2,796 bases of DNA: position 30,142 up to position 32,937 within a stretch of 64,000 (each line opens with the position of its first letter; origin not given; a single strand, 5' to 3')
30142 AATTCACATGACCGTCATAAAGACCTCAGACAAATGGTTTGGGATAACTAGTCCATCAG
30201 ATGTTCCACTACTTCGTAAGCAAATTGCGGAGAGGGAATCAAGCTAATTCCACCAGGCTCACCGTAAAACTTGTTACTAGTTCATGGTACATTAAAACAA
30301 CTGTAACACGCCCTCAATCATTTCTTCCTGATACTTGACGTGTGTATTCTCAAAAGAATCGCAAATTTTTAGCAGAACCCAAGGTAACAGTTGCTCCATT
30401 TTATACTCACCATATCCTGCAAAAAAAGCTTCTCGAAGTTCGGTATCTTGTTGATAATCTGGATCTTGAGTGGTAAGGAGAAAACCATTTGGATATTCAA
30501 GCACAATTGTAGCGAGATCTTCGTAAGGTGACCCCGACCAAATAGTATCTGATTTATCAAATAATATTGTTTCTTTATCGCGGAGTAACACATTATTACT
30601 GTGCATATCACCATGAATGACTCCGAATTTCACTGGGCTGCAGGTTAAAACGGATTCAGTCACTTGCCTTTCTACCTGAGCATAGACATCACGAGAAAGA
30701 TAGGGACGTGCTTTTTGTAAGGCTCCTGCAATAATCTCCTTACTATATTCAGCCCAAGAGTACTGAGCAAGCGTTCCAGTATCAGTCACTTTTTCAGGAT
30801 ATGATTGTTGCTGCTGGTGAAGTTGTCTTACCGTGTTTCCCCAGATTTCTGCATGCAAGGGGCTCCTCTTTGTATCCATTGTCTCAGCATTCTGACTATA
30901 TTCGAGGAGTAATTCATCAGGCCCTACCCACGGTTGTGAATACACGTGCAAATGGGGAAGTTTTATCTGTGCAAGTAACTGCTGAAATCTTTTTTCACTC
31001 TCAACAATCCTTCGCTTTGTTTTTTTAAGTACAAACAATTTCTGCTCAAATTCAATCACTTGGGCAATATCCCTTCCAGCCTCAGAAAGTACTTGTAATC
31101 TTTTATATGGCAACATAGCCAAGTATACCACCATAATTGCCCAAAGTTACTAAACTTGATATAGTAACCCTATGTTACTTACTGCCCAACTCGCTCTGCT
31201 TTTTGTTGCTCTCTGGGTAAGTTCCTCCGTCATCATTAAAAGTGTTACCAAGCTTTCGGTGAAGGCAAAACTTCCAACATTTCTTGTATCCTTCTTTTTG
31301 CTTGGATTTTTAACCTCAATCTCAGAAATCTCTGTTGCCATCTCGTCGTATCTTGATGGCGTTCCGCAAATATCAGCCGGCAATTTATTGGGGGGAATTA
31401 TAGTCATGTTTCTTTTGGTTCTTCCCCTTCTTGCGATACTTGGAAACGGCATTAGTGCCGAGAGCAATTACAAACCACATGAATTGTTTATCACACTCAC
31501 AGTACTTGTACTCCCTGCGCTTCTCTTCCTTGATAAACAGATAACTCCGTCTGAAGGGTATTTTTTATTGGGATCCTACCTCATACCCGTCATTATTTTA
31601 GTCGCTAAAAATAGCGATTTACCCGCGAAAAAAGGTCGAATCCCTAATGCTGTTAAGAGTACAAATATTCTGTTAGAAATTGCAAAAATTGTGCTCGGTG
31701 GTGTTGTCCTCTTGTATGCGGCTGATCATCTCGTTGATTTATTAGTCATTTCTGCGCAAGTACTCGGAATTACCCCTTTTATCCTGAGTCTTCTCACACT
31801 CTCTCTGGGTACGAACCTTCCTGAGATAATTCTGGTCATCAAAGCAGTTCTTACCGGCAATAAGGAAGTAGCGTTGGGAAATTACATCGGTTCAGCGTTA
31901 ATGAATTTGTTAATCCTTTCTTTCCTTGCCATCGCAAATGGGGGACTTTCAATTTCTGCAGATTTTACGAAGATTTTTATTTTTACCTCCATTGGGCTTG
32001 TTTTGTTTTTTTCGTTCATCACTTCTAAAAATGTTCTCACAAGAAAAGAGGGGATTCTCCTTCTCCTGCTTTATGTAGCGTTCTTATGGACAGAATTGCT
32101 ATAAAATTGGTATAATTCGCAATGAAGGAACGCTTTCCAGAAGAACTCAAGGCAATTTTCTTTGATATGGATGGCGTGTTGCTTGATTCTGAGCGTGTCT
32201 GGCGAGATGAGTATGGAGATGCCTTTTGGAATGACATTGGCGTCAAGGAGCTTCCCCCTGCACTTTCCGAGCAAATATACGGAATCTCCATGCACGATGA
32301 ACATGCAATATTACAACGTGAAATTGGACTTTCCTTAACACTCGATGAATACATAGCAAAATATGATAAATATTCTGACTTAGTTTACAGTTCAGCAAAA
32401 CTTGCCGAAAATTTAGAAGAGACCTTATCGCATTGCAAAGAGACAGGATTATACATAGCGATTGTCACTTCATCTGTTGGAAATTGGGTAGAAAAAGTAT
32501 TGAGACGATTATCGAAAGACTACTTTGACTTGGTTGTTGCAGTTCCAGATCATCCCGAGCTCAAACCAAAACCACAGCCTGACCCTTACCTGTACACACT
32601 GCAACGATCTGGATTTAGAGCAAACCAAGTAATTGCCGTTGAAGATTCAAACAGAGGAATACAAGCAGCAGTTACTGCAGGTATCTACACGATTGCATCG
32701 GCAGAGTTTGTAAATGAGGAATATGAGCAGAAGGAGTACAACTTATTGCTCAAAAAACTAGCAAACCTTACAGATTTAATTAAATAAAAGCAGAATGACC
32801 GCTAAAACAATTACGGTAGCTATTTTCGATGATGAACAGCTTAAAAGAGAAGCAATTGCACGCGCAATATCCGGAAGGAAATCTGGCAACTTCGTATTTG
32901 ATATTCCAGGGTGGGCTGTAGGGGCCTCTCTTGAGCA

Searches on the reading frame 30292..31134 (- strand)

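Call 12: search_protein_families(library=pfam, proteins=[window:30292-31134:-])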
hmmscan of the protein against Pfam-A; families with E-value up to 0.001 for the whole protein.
window:30292-31134:- (280 aa): 1 family
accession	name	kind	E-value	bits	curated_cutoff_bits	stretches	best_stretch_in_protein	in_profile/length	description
PF01636.29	APH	-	1.2e-07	32.2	23.2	1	84-248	86-235/239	Phosphotransferase enzyme family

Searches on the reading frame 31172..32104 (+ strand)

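Call 12: search_protein_families(library=pfam, proteins=[window:31172-32104:+])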
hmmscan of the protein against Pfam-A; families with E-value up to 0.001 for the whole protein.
window:31172-32104:+ (310 aa): 1 family
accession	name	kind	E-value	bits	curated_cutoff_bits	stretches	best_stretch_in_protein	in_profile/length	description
PF01699.29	Na_Ca_ex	-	5.7e-35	120.9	24.9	2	173-307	6-148/151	Sodium/calcium exchanger protein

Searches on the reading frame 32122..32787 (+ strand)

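Call 12: search_protein_families(library=pfam, proteins=[window:32122-32787:+])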
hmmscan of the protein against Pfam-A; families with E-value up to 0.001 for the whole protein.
window:32122-32787:+ (221 aa): 3 families
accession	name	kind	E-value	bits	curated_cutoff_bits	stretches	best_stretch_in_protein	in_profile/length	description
PF13419.12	HAD_2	-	1.1e-26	94.5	23.8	1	12-192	1-177/178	Haloacid dehalogenase-like hydrolase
PF00702.32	Hydrolase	-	1.9e-21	77.8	26.4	1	10-187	2-191/191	haloacid dehalogenase-like hydrolase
PF12710.13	HAD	-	0.00022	22.1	27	1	12-140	1-129/189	haloacid dehalogenase-like hydrolase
